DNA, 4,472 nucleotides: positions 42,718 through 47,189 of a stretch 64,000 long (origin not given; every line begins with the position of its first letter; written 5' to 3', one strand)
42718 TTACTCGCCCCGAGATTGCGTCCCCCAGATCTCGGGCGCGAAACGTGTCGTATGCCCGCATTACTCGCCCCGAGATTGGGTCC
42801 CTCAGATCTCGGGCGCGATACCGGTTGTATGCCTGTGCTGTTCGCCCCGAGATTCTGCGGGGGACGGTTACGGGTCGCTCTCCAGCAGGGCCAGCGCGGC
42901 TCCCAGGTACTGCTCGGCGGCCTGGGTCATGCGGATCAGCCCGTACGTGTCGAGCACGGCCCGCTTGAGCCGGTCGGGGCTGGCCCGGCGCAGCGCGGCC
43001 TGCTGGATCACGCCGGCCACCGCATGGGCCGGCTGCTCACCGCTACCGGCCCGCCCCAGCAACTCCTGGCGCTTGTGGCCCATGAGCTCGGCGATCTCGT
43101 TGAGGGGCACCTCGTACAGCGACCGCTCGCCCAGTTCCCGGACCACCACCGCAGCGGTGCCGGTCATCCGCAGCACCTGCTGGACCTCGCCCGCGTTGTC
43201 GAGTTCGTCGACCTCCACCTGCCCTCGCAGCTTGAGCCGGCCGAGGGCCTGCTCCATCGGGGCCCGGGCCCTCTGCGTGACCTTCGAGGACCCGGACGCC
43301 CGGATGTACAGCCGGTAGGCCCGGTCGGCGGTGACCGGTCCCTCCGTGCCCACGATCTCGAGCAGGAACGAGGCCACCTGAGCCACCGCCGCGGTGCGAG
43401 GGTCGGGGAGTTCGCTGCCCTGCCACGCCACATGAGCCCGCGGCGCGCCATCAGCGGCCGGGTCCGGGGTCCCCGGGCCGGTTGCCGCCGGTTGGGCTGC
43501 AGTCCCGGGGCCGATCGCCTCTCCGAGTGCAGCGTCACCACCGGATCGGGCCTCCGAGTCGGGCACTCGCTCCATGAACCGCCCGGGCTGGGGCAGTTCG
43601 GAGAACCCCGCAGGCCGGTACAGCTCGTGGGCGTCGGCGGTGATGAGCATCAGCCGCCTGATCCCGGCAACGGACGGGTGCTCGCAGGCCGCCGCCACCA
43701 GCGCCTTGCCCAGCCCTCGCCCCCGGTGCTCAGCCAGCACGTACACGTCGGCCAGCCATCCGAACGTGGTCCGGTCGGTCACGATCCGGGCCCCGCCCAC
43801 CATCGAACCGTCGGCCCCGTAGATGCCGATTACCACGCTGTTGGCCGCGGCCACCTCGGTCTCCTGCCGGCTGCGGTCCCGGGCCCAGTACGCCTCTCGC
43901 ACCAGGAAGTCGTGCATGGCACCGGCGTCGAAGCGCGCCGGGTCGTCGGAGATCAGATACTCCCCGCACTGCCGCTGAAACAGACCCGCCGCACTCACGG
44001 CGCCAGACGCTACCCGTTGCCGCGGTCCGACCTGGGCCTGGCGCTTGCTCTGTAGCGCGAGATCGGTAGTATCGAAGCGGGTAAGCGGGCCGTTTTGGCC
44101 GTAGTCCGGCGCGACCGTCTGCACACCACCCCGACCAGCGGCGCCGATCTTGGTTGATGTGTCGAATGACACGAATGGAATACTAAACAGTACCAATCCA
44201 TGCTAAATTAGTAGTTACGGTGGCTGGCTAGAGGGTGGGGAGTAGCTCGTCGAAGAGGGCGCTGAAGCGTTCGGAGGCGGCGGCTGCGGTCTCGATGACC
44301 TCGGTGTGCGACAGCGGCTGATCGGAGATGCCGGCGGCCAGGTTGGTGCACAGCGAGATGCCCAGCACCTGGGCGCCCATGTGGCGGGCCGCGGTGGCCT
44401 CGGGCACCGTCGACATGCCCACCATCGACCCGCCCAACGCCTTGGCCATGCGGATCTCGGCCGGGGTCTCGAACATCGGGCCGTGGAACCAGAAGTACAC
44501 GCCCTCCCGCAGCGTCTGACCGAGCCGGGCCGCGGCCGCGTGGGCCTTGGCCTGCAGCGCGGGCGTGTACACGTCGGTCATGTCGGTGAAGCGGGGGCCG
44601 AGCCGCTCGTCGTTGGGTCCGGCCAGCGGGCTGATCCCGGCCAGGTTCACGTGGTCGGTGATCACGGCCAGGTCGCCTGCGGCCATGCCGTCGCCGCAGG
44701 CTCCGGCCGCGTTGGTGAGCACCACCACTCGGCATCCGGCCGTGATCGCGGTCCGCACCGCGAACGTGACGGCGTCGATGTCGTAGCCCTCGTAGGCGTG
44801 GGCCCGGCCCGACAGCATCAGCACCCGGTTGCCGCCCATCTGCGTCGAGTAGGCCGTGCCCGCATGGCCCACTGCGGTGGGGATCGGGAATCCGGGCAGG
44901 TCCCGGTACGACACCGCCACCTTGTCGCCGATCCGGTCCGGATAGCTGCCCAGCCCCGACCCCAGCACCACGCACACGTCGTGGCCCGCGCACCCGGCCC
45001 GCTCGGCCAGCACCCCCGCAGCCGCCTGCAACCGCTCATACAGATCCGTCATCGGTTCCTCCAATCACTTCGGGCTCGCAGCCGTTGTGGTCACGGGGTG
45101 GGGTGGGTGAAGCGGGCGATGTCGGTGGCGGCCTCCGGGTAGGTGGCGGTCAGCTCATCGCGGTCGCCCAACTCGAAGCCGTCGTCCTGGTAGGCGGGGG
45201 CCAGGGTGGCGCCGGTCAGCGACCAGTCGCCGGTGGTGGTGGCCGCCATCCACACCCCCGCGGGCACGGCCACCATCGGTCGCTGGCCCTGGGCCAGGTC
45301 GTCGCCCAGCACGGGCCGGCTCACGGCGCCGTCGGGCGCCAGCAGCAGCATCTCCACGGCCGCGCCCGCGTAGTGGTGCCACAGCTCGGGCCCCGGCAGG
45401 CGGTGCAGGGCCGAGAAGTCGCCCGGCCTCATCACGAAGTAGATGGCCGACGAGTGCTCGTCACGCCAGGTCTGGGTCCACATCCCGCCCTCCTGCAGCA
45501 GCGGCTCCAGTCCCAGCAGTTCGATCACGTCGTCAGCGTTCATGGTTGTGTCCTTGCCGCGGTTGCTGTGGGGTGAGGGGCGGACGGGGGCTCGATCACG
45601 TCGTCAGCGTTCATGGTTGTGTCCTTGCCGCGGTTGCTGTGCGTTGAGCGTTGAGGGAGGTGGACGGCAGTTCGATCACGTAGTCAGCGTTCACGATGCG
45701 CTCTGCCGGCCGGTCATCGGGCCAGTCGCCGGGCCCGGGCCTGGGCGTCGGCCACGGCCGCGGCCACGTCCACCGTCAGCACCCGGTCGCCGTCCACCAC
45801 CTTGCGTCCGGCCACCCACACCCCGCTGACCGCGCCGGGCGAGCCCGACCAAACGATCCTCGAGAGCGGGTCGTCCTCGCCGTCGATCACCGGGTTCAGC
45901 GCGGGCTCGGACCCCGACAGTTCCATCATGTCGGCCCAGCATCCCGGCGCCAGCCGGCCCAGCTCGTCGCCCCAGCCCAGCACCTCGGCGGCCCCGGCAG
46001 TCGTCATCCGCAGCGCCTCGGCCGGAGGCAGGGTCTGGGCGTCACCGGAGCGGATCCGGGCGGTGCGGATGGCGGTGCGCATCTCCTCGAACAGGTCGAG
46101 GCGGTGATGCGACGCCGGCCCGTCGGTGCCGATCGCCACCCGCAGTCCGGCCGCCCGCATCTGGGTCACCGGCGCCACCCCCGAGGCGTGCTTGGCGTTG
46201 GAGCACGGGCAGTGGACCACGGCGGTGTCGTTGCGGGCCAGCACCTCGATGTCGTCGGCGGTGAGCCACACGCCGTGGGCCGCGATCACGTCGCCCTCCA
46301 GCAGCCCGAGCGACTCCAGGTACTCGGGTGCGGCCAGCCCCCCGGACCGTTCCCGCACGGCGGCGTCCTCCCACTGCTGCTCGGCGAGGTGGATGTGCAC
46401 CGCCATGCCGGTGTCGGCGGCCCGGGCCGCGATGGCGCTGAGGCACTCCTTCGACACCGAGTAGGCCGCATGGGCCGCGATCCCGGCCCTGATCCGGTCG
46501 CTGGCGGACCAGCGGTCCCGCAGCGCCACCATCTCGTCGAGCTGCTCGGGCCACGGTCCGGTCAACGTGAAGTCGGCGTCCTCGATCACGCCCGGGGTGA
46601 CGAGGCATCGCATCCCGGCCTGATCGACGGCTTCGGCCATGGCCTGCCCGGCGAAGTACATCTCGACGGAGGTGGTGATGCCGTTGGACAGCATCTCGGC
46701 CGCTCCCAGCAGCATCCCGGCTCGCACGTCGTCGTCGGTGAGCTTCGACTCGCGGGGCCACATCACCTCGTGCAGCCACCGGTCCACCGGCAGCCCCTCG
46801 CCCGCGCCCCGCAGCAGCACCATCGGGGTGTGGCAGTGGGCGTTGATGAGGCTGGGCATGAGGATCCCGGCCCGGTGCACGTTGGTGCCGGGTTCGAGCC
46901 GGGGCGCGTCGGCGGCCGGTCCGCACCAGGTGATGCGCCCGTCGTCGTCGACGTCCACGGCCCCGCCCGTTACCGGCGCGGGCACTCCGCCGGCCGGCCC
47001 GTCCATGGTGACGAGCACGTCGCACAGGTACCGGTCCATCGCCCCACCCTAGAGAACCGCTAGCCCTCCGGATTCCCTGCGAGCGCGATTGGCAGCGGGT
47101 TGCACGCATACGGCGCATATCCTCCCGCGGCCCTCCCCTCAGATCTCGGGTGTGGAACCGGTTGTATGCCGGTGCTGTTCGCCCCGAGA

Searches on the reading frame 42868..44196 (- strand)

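Call 67: search_protein_families(library=pfam, proteins=[window:42868-44196:-], max_evalue=0.00001)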
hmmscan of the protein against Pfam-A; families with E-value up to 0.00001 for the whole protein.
window:42868-44196:- (442 aa): 2 families
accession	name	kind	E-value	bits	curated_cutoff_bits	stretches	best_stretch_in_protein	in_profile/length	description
PF00583.31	Acetyltransf_1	-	3.9e-12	46.9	20.7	1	107-198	17-116/116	Acetyltransferase (GNAT) family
PF13508.13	Acetyltransf_7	-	2.4e-10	41.1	27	1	128-200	10-84/84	Acetyltransferase (GNAT) domain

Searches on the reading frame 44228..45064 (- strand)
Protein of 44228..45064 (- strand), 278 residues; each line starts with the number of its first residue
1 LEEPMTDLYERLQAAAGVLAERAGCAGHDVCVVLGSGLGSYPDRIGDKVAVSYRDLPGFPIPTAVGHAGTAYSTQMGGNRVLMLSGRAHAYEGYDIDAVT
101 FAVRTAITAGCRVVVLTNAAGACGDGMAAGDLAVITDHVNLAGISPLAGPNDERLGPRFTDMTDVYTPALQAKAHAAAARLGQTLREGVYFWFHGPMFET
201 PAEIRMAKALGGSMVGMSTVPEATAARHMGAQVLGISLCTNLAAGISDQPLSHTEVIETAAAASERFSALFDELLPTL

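Call 67: search_protein_families(library=pfam, proteins=[window:44228-45064:-], max_evalue=0.00001)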
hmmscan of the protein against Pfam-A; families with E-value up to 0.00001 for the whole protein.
window:44228-45064:- (278 aa): 1 family
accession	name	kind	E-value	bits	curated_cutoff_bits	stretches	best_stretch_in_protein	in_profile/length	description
PF01048.26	PNP_UDP_1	-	1.2e-48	166.1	25.1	1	30-275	2-232/233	Phosphorylase superfamily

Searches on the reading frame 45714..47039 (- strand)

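Call 67: search_protein_families(library=pfam, proteins=[window:45714-47039:-], max_evalue=0.00001)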
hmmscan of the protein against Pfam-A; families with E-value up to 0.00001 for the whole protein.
window:45714-47039:- (441 aa): 2 families
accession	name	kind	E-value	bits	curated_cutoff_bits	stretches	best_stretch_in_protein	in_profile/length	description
PF01979.26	Amidohydro_1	-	3.2e-64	217.8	25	1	59-414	1-345/345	Amidohydrolase family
PF07969.17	Amidohydro_3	-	2.6e-16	60.6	29.7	1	99-414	151-471/472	Amidohydrolase family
